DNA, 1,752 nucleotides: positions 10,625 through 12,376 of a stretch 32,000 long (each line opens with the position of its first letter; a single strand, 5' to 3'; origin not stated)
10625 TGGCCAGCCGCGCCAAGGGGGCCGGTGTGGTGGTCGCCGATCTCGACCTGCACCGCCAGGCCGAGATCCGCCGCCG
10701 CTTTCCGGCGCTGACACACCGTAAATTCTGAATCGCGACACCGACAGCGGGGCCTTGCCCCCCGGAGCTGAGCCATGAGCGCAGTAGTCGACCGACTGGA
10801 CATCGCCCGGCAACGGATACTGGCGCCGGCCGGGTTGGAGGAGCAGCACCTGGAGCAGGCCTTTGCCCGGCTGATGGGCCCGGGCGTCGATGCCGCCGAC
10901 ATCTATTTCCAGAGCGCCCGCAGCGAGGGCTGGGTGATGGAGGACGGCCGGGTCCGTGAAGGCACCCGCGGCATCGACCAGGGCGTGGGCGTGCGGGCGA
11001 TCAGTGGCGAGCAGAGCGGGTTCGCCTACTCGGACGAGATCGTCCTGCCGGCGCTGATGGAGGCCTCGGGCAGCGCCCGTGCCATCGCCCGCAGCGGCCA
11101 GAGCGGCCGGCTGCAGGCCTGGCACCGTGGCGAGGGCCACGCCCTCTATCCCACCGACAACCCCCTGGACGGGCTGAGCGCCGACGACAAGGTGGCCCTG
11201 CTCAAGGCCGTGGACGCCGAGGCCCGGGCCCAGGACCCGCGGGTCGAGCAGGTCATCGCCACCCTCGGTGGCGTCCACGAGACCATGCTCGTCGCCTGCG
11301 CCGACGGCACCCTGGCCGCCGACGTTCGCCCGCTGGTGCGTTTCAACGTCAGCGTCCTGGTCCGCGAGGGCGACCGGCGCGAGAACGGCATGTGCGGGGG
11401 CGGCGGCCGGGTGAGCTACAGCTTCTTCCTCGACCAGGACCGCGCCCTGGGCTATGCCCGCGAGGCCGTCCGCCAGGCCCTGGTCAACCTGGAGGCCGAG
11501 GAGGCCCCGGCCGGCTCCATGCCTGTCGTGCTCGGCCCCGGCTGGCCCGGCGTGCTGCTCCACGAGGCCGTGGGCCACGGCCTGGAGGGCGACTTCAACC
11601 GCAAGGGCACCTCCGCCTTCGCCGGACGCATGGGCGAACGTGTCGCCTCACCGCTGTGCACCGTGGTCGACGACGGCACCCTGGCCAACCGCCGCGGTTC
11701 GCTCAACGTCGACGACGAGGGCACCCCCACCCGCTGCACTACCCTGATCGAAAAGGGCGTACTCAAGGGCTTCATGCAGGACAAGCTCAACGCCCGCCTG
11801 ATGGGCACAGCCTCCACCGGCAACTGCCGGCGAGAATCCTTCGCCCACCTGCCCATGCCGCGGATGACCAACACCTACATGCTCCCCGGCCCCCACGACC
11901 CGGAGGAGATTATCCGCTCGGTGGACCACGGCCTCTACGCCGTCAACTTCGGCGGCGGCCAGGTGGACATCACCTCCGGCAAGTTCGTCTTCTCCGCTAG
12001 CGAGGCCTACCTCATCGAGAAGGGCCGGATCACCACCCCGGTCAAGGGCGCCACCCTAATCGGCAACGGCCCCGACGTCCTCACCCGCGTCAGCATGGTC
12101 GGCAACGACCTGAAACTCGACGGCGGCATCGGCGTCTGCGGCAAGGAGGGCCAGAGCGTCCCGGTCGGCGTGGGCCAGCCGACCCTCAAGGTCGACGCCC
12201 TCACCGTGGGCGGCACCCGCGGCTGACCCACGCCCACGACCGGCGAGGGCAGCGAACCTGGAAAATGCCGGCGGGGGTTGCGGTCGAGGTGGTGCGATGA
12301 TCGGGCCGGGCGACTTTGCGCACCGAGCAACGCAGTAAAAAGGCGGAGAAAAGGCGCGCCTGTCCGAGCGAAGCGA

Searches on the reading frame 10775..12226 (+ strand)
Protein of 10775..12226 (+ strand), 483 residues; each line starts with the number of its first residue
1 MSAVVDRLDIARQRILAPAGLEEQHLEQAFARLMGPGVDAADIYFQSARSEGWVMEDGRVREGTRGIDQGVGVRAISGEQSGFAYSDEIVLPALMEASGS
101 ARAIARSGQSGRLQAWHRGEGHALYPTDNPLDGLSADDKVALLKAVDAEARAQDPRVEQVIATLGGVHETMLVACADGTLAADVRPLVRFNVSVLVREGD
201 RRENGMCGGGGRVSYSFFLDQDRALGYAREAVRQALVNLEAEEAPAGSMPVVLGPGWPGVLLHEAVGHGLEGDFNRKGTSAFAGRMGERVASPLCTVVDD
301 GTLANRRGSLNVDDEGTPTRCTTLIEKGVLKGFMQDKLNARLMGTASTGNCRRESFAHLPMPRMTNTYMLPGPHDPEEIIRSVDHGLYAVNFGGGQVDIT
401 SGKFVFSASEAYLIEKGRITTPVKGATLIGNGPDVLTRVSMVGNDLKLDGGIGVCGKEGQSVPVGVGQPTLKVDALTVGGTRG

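Call 13: find_encoding_contigs(protein=window:10775-12226:+, flank=10000, max_places=6)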
Protein window:10775-12226:+ (483 aa): 5 contigs read that carry it; 3 places shown.
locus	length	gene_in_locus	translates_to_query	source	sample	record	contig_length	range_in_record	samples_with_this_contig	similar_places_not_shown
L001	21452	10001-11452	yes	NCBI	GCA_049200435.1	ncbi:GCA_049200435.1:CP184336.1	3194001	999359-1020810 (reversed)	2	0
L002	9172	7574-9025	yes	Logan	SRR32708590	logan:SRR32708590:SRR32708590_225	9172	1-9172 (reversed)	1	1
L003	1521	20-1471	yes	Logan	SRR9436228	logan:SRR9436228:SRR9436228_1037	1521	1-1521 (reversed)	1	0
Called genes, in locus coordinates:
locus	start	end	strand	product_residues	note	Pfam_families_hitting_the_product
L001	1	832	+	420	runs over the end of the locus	PF00171:Aldedh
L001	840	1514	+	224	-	PF01467:CTP_transf_like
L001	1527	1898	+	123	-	PF02410:RsfS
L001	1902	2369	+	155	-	PF02590:SPOUT_MTase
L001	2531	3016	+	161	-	PF01814:Hemerythrin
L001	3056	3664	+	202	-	PF02545:Maf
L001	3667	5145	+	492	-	PF10150:RNase_E_G, PF20833:RNase_E_G_Thio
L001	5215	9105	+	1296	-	PF13116:YhdP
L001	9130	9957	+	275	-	PF00795:CN_hydrolase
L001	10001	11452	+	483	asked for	PF01523:PmbA_TldD_1st, PF19290:PmbA_TldD_2nd, PF19289:PmbA_TldD_3rd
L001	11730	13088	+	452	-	PF01523:PmbA_TldD_1st, PF19290:PmbA_TldD_2nd, PF19289:PmbA_TldD_3rd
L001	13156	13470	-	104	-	PF02482:Ribosomal_S30AE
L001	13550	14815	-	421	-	PF00070:Pyr_redox (weak), PF01266:DAO, PF03486:HI0933_like (faint), PF07992:Pyr_redox_2 (weak), PF13450:NAD_binding_8 (weak)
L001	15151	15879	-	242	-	PF01925:TauE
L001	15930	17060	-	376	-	PF01436:NHL (faint), PF07995:GSDH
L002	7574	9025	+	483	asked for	PF01523:PmbA_TldD_1st, PF19290:PmbA_TldD_2nd, PF19289:PmbA_TldD_3rd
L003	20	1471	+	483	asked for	PF01523:PmbA_TldD_1st, PF19290:PmbA_TldD_2nd, PF19289:PmbA_TldD_3rd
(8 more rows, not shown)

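Call 26: find_homologous_proteins(query=window:10775-12226:+, max_evalue=1e-100)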
Query window:10775-12226:+ (483 aa): 8000 proteins with E <= 1e-100 among 8000 candidates; the best 120 are listed.
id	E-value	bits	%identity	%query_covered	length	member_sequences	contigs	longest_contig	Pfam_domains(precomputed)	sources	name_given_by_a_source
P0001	0.0e+0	1014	95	100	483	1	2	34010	PF01523.22,PF19290.5,PF19289.5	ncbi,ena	-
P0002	0.0e+0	1014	95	100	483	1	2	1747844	PF01523.22,PF19290.5,PF19289.5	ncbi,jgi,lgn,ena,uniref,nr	ncbi:microcin-processing peptidase 2 [Alkalispirillum mobile]|uniref:Microcin-processing peptidase 2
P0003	9.7e-250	848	80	99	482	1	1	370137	PF01523.22,PF19290.5,PF19289.5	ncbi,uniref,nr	ncbi:metalloprotease TldD [Alkalilimnicola sp. S0819]|uniref:metalloprotease TldD n=1 Tax=Alkalilimn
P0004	2.1e-245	833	78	99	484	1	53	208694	PF01523.22,PF19290.5,PF19289.5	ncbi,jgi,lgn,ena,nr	ncbi:MAG: metalloprotease TldD [Xanthomonadaceae bacterium]|nr:metalloprotease TldD [Xanthomonadacea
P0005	5.1e-245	832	78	99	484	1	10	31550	PF01523.22,PF19290.5,PF19289.5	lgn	-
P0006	6.6e-245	832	78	99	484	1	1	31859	PF01523.22,PF19290.5,PF19289.5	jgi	-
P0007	2.2e-244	830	78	98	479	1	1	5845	PF01523.22,PF19290.5,PF19289.5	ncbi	-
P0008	3.1e-244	829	78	98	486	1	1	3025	PF01523.22,PF19290.5,PF19289.5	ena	-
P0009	3.6e-244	829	77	98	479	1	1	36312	PF01523.22,PF19290.5,PF19289.5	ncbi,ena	-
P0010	1.7e-243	827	78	98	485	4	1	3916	PF01523.22,PF19290.5,PF19289.5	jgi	jgi:TldD protein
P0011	2.4e-243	826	77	98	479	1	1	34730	PF01523.22,PF19290.5,PF19289.5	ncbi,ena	-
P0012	6.7e-243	825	78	98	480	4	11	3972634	PF01523.22,PF19290.5,PF19289.5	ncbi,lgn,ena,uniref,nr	ncbi:metalloprotease TldD [Aquisalimonas sp. 2447]|uniref:metalloprotease TldD n=1 Tax=Aquisalimonas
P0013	1.2e-242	824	79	98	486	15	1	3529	PF01523.22,PF19290.5,PF19289.5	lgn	-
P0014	1.6e-242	824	77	98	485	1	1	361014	PF01523.22,PF19290.5,PF19289.5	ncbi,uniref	ncbi:metalloprotease TldD [Arhodomonas sp. SL1]|uniref:metalloprotease TldD n=1 Tax=Arhodomonas sp. 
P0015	2.3e-242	823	76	100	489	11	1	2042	PF01523.22,PF19290.5,PF19289.5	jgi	jgi:TldD protein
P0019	6.5e-241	818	77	98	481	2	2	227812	PF01523.22,PF19290.5,PF19289.5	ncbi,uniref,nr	ncbi:metalloprotease TldD [Alkalilimnicola ehrlichii]|uniref:Metalloprotease TldD n=1 Tax=Alkalilimn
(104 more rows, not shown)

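Call 27: find_encoding_contigs(protein=P0002, flank=10000, max_places=4)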
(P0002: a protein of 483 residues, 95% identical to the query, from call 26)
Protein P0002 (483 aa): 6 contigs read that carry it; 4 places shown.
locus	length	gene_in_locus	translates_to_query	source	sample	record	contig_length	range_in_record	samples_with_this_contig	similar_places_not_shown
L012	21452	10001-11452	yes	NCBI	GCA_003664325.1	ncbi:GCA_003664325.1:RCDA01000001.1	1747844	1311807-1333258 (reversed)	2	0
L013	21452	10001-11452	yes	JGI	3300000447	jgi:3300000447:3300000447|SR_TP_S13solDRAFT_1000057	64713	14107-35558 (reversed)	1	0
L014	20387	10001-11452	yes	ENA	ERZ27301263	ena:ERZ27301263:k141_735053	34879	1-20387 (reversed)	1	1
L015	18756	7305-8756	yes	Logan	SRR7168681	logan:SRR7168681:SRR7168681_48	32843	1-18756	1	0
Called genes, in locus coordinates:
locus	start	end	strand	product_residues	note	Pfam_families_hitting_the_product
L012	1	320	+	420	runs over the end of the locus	PF00171:Aldedh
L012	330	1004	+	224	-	PF01467:CTP_transf_like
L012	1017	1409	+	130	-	PF02410:RsfS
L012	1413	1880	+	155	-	PF02590:SPOUT_MTase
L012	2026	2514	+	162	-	PF01814:Hemerythrin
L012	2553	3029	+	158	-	PF01814:Hemerythrin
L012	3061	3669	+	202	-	PF02545:Maf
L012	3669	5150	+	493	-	PF10150:RNase_E_G, PF20833:RNase_E_G_Thio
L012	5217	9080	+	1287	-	PF05359:DUF748 (weak), PF13116:YhdP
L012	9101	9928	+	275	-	PF00795:CN_hydrolase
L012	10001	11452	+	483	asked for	PF01523:PmbA_TldD_1st, PF19290:PmbA_TldD_2nd, PF19289:PmbA_TldD_3rd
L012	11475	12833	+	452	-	PF01523:PmbA_TldD_1st, PF19290:PmbA_TldD_2nd, PF19289:PmbA_TldD_3rd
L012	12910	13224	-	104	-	PF02482:Ribosomal_S30AE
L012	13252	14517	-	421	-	PF00070:Pyr_redox (weak), PF01266:DAO, PF03486:HI0933_like (faint), PF07992:Pyr_redox_2 (weak), PF13450:NAD_binding_8 (weak)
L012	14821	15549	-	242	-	PF01925:TauE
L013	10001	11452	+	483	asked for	PF01523:PmbA_TldD_1st, PF19290:PmbA_TldD_2nd, PF19289:PmbA_TldD_3rd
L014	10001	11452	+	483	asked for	PF01523:PmbA_TldD_1st, PF19290:PmbA_TldD_2nd, PF19289:PmbA_TldD_3rd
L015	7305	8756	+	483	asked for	PF01523:PmbA_TldD_1st, PF19290:PmbA_TldD_2nd, PF19289:PmbA_TldD_3rd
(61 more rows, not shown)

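Call 28: find_encoding_contigs(protein=P0001, flank=10000, max_places=4)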
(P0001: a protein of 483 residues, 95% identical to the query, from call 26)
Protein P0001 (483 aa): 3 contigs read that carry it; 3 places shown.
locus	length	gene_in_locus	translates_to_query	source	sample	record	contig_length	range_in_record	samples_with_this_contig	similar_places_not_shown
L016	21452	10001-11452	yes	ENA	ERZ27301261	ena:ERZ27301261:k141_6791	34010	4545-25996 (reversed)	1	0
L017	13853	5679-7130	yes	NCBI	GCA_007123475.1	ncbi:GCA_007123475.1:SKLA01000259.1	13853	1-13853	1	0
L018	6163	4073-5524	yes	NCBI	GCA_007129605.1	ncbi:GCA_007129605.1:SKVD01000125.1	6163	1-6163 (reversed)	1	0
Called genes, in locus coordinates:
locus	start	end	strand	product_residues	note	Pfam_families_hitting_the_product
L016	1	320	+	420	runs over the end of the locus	PF00171:Aldedh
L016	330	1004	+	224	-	PF01467:CTP_transf_like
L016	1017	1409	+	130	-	PF02410:RsfS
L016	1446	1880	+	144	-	PF02590:SPOUT_MTase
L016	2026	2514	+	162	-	PF01814:Hemerythrin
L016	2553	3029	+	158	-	PF01814:Hemerythrin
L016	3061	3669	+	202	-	PF02545:Maf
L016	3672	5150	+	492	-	PF10150:RNase_E_G, PF20833:RNase_E_G_Thio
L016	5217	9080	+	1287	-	PF05359:DUF748 (weak), PF13116:YhdP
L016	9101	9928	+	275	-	PF00795:CN_hydrolase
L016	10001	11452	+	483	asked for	PF01523:PmbA_TldD_1st, PF19290:PmbA_TldD_2nd, PF19289:PmbA_TldD_3rd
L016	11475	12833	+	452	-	PF01523:PmbA_TldD_1st, PF19290:PmbA_TldD_2nd, PF19289:PmbA_TldD_3rd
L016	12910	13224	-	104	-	PF02482:Ribosomal_S30AE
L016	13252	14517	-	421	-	PF00070:Pyr_redox (weak), PF01266:DAO, PF03486:HI0933_like (faint), PF07992:Pyr_redox_2 (weak), PF13450:NAD_binding_8 (weak)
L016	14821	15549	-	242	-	PF01925:TauE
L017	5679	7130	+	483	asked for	PF01523:PmbA_TldD_1st, PF19290:PmbA_TldD_2nd, PF19289:PmbA_TldD_3rd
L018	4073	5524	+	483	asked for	PF01523:PmbA_TldD_1st, PF19290:PmbA_TldD_2nd, PF19289:PmbA_TldD_3rd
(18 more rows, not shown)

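Call 29: find_encoding_contigs(protein=P0003, flank=10000, max_places=3)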
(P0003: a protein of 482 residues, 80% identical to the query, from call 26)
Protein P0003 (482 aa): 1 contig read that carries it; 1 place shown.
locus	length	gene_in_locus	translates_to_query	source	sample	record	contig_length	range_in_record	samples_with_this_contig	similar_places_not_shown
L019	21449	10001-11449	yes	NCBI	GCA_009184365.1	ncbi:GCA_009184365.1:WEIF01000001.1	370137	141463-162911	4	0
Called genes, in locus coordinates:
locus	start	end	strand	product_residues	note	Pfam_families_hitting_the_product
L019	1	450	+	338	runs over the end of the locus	PF06144:DNA_pol3_delta, PF14840:DNA_pol3_delt_C, PF21694:DNA_pol3_delta_C (weak)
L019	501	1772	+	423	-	PF00171:Aldedh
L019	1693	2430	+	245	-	PF01467:CTP_transf_like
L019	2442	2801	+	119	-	PF02410:RsfS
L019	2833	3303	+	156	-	PF02590:SPOUT_MTase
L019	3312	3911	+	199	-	PF02545:Maf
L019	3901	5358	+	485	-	PF10150:RNase_E_G, PF20833:RNase_E_G_Thio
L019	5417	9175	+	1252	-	PF05359:DUF748, PF13116:YhdP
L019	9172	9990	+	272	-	PF00795:CN_hydrolase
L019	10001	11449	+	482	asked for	PF01523:PmbA_TldD_1st, PF19290:PmbA_TldD_2nd, PF19289:PmbA_TldD_3rd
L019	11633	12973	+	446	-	PF01523:PmbA_TldD_1st, PF19290:PmbA_TldD_2nd, PF19289:PmbA_TldD_3rd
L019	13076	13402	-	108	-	-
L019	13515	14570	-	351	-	-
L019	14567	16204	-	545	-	PF00501:AMP-binding, PF13193:AMP-binding_C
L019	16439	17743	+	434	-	PF07670:Gate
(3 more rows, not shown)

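Call 51: find_encoding_contigs(protein=P0019, flank=10000, max_places=2)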
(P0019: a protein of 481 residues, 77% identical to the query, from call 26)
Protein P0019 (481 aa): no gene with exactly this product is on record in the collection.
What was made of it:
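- Tried and rejected: It is not on record (call 51).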
